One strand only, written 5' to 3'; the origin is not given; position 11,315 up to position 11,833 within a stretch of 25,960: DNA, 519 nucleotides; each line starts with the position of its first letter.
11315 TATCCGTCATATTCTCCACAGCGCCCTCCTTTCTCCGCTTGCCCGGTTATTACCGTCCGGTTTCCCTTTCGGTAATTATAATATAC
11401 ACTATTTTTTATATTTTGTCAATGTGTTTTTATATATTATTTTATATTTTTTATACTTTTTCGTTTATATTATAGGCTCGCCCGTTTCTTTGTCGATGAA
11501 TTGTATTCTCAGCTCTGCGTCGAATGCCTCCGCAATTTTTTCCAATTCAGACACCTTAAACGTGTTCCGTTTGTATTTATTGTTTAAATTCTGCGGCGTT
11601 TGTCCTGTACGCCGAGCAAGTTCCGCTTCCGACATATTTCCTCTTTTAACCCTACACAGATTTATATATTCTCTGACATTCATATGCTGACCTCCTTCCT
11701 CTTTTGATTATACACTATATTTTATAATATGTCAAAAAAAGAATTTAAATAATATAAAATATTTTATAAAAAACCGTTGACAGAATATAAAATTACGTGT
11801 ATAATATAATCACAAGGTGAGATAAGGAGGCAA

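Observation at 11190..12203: attP-proximal module: three near-identical consensus promoters, an XRE HTH gene and two small ORFs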

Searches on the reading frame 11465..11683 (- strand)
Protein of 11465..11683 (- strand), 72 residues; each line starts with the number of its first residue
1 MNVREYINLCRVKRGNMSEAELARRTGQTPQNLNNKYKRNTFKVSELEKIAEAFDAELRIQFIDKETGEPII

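Call 10: search_protein_families(library=pfam, proteins=[window:11465-11683:-], max_evalue=0.1)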
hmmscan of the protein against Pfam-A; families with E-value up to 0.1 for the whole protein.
window:11465-11683:- (72 aa): 4 families
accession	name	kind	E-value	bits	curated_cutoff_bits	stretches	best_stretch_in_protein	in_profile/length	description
PF13443.12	HTH_26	-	1.9e-07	31.6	22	1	16-55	10-51/63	Cro/C1-type HTH DNA-binding domain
PF20075.5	DUF6471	-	0.00091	19.5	26.8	1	13-56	14-62/65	Domain of unknown function (DUF6471)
PF01381.28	HTH_3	-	0.0023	18.4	23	1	13-58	6-52/55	Helix-turn-helix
PF21445.3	ADDB_N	-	0.043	13.4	26.6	1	12-66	126-180/290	ADDB, N-terminal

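Call 11: search_protein_families(library=phrogs, proteins=[window:11465-11683:-], max_evalue=0.1)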
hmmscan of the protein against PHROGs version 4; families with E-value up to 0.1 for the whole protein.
window:11465-11683:- (72 aa): 9 families
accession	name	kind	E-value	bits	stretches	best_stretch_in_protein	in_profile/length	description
phrog_38278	-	unknown function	3e-07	31.6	1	15-61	29-75/180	-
phrog_4583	-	transcription regulation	1.1e-05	26.4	1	12-56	19-64/81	transcriptional repressor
phrog_3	-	transcription regulation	0.00034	21.5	1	11-60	97-144/430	transcriptional repressor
phrog_1373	-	transcription regulation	0.00038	21.5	1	11-68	71-129/166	transcriptional regulator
phrog_8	-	transcription regulation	0.00055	20.5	1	7-55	81-129/346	transcriptional regulator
phrog_4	-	transcription regulation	0.0012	18.9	1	5-57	139-187/400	transcriptional repressor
phrog_34415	-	unknown function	0.0014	19.1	1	23-62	69-108/270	-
phrog_101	-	transcription regulation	0.019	15.7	1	20-53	39-76/203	CII-like transcriptional activator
phrog_2439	-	transcription regulation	0.02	14.7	1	7-57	12-62/367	transcriptional regulator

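Call 32: find_homologous_proteins(query=window:11465-11683:-)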
Query window:11465-11683:- (72 aa): 661 proteins with E <= 0.001 among 662 candidates; the best 120 are listed.
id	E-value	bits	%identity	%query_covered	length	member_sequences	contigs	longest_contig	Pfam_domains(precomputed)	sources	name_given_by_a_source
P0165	1.6e-36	140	92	99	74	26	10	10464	PF13443.13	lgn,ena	-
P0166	4.2e-36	139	90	100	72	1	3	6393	PF13443.13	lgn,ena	-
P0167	5.8e-36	139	89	100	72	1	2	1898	PF13443.13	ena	-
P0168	8.1e-36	138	90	100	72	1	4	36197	PF13443.13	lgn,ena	-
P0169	9.0e-36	138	88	100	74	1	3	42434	PF13443.13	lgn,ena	-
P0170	1.2e-35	138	92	100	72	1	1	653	PF13443.13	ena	-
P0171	1.3e-35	137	88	100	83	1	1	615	PF13443.13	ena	-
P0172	1.7e-35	137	89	100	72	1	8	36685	PF13443.13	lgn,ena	-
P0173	1.8e-35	137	88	100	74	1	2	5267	PF13443.13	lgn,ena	-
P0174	1.8e-35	137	89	99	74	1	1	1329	PF13443.13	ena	-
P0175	2.1e-35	137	89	100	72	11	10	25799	PF13443.13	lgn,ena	-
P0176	2.2e-35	137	88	100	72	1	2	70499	PF13443.13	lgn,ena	-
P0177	2.2e-35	137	90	100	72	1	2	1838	PF13443.13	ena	-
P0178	2.3e-35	137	89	99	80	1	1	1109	PF13443.13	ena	-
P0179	2.6e-35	137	90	99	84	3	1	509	PF13443.13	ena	-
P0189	4.1e-35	136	90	100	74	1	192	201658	PF13443.13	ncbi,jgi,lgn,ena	-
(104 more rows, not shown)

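Call 38: search_solved_structures(query=window:11465-11683:-, max_evalue=0.1)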
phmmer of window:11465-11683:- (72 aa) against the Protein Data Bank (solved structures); distinct sequences matched with E-value up to 0.1: 0.

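Call 53: search_protein_families(library=ncbifam, proteins=[window:11465-11683:-], max_evalue=1)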
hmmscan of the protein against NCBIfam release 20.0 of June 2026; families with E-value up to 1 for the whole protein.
window:11465-11683:- (72 aa): 1 family
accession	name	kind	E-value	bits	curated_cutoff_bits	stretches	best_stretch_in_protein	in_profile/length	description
TIGR02612.1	mob_myst_A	hypoth_equivalog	0.041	13.8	122.6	1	17-71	39-96/150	mobile mystery protein A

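Call 54: search_protein_families(library=padloc, proteins=[window:11465-11683:-], max_evalue=1)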
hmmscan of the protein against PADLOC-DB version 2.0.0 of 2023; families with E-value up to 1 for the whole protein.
window:11465-11683:- (72 aa): 2 families
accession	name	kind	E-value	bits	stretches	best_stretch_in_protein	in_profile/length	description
PDLC02926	HTH_VI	-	0.0023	16.2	1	3-62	2-61/92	-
PDLC03949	RmrA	-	0.017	12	1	6-57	6-57/363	-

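Call 64: find_encoding_contigs(protein=P0189, flank=3500, max_places=10)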
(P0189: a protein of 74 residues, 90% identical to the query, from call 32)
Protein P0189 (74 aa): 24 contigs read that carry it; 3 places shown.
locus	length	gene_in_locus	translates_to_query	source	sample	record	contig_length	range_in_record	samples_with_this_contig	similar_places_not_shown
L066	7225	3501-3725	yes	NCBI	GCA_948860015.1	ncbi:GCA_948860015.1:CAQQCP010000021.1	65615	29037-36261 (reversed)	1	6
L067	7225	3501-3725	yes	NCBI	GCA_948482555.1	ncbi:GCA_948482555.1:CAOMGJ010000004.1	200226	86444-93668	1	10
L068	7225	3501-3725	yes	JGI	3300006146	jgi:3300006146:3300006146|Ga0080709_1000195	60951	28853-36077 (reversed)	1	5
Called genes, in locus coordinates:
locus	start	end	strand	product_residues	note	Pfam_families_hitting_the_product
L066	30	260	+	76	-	-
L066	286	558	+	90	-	-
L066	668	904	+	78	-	PF12961:DUF3850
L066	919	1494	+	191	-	-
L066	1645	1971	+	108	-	PF05973:Gp49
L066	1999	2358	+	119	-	PF13744:HTH_37 (faint), PF01381:HTH_3, PF13560:HTH_31 (faint)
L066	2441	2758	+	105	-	PF15919:HicB_lk_antitox, PF15970:HicB-like_2 (weak)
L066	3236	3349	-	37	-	-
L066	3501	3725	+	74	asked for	PF13443:HTH_26 (weak)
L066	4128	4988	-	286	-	-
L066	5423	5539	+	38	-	-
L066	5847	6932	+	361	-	-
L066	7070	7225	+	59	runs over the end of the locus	-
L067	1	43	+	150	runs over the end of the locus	-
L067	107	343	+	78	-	-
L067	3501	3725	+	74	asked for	PF13443:HTH_26 (weak)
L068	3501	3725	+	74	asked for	PF13443:HTH_26 (weak)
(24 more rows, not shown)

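Call 66: find_related_loci(query=window:11465-11683:-, collection=viral_contigs, flank=3000)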
Query window:11465-11683:- (72 aa) in viral_contigs; peptide patterns used: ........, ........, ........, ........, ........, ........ (x = any residue, [..] = any of these).
36 stretches matched a pattern; 12 encode a relative of the query (tblastn E <= 1e-3); 12 distinct loci.
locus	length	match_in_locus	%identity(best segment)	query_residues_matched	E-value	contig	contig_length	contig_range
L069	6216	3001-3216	100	1-72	5e-46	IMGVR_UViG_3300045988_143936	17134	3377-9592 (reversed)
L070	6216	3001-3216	90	1-72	2e-42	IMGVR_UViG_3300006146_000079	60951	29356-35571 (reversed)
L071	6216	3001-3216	90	1-72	5e-42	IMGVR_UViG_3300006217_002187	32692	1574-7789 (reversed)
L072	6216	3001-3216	85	1-72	6e-41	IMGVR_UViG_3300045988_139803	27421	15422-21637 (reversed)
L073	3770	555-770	88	1-72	9e-41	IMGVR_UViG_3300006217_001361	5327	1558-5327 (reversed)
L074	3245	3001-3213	86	2-72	1e-39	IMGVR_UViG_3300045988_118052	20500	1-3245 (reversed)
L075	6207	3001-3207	84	2-70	2e-39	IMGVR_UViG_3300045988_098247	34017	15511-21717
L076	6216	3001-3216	82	1-72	4e-37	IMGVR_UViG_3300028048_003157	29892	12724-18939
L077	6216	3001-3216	82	1-72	4e-37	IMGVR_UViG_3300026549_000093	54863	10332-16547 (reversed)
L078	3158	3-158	85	21-72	9e-27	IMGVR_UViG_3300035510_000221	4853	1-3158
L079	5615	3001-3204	48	1-69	6e-17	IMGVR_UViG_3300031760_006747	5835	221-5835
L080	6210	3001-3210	46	1-72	3e-15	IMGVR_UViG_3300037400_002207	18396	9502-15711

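Call 90: search_dna_similar(query=window:11465-11683:-, collection=phages, mode=protein, max_evalue=0.00001, max_rows=15)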
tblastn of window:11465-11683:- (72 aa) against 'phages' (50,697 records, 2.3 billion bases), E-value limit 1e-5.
Records with a match: 6; places in all: 6; records where one place covers at least 80% of the query: 3.
Best place of each record, by identity: <60% 6.
By first word of the organism name: Bacteriophage 2; Ruminococcus 2; Flavonifractor 1; Streptococcus 1.
By host as written in the record: - 2; Ruminococcus sp. 2; Flavonifractor plautii 1; Streptococcus uberis C8329 1.
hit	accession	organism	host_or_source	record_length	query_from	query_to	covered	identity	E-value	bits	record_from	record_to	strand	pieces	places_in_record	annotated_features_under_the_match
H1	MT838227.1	Bacteriophage sp.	human fecal samples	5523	1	71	99%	46.5%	1e-9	57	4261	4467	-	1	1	record has no annotation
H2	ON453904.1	Flavonifractor phage Chenonceau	Flavonifractor plautii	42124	1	63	88%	44.4%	1e-8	54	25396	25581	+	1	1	transcriptional regulator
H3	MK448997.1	Streptococcus phage Javan630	Streptococcus uberis C8329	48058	1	63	88%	43.8%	2e-6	48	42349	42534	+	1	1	helix-turn-helix domain protein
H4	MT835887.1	Bacteriophage sp.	human fecal samples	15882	13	69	79%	45.8%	1e-6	49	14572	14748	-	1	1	record has no annotation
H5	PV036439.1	Ruminococcus phage NatCom_28274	Ruminococcus sp.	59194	9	63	76%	47.3%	4e-6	47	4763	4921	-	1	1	hypothetical protein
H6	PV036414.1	Ruminococcus phage NatCom_2329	Ruminococcus sp.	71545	14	63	69%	44.0%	1e-6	49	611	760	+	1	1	hypothetical protein (x2)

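Call 91: get_annotated_region(hit=H3, flank=4000)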
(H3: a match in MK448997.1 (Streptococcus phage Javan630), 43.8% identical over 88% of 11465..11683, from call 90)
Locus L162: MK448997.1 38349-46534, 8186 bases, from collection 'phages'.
description: Streptococcus phage Javan630, complete genome.
organism: Streptococcus phage Javan630 (NCBI taxid 2548289)
taxonomy: Viruses; Duplodnaviria; Heunggongvirae; Uroviricota; Caudoviricetes
host: Streptococcus uberis C8329; source: -; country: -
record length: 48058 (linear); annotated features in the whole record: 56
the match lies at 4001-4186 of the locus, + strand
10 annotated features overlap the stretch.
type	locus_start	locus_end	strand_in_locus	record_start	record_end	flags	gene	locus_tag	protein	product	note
CDS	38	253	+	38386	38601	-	-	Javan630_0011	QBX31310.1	hypothetical protein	-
CDS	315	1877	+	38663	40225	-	-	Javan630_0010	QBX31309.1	integrase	integrase (Site-specific recombinase)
CDS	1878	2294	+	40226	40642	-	-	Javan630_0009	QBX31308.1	recombinase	-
CDS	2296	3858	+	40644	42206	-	-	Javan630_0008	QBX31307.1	site-specific recombinase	-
CDS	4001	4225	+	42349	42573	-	-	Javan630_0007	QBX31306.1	helix-turn-helix domain protein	-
CDS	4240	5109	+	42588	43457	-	-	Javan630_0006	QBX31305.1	hypothetical protein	FIG00630629: hypothetical protein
CDS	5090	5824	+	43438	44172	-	-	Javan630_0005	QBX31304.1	ubiquinone/menaquinone biosynthesis methyltransferase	Ubiquinone/menaquinone biosynthesis methyltransferase UBIE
CDS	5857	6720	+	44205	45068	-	-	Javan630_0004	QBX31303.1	putative aminoglycoside 6-adenylyltransferase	-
CDS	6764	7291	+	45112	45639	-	-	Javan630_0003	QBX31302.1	adenine phosphoribosyltransferase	-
CDS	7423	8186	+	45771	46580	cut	-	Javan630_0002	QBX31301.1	spectinomycin 9-O-adenylyltransferase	-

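Call 92: get_annotated_region(hit=H2, flank=3000)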
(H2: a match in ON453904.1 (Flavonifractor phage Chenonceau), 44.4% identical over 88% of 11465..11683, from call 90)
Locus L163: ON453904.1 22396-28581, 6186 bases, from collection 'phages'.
description: Flavonifractor phage Chenonceau, complete genome.
organism: Flavonifractor phage Chenonceau (NCBI taxid 2951976)
taxonomy: Viruses
host: Flavonifractor plautii; source: feces; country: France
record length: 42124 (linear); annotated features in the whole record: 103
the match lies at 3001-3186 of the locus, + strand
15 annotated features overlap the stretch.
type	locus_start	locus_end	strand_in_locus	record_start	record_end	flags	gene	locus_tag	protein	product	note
CDS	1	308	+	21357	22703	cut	-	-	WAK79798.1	portal protein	rasttk_feature_creation_tool=/opt/patric-common/ runtime/bin/phanotate version 1.5.0; HHpred against PHROGS v3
CDS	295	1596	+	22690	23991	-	-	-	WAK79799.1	head morphogenesis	rasttk_feature_creation_tool=/opt/patric-common/ runtime/bin/phanotate version 1.5.0; HHpred against PHROGS v3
CDS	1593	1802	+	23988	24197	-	-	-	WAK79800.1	hypothetical protein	rasttk_feature_creation_tool=/opt/patric-common/ runtime/bin/phanotate version 1.5.0; ...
CDS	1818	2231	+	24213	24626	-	-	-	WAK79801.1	tail completion or Neck1 protein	rasttk_feature_creation_tool=/opt/patric-common/ runtime/bin/phanotate version 1.5.0; HHpred against PHROGS v3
CDS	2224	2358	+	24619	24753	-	-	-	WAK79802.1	hypothetical protein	rasttk_feature_creation_tool=/opt/patric-common/ runtime/bin/phanotate version 1.5.0; ...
CDS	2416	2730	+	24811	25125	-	-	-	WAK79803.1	hypothetical protein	rasttk_feature_creation_tool=/opt/patric-common/ runtime/bin/phanotate version 1.5.0; ...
CDS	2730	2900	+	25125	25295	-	-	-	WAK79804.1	hypothetical protein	rasttk_feature_creation_tool=/opt/patric-common/ runtime/bin/phanotate version 1.5.0; ...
CDS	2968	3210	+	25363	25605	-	-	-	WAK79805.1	transcriptional regulator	rasttk_feature_creation_tool=/opt/patric-common/ runtime/bin/phanotate version 1.5.0; HHpred against PHROGS v3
CDS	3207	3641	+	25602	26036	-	-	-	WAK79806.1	hypothetical protein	rasttk_feature_creation_tool=/opt/patric-common/ runtime/bin/phanotate version 1.5.0; ...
CDS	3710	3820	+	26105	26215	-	-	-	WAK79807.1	Arc-like repressor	rasttk_feature_creation_tool=/opt/patric-common/ runtime/bin/phanotate version 1.5.0; HHpred against PHROGS v3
CDS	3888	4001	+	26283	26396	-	-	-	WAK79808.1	hypothetical protein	rasttk_feature_creation_tool=/opt/patric-common/ runtime/bin/phanotate version 1.5.0; ...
CDS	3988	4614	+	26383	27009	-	-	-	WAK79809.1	head scaffolding protein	rasttk_feature_creation_tool=/opt/patric-common/ runtime/bin/phanotate version 1.5.0; HHpred against PHROGS v3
CDS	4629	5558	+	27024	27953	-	-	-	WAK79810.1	major head protein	rasttk_feature_creation_tool=/opt/patric-common/ runtime/bin/phanotate version 1.5.0; HHpred against PHROGS v3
CDS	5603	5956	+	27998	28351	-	-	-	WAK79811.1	hypothetical protein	rasttk_feature_creation_tool=/opt/patric-common/ runtime/bin/phanotate version 1.5.0; ...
CDS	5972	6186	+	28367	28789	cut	-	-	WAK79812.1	head protein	rasttk_feature_creation_tool=/opt/patric-common/ runtime/bin/phanotate version 1.5.0; HHpred against PHROGS v3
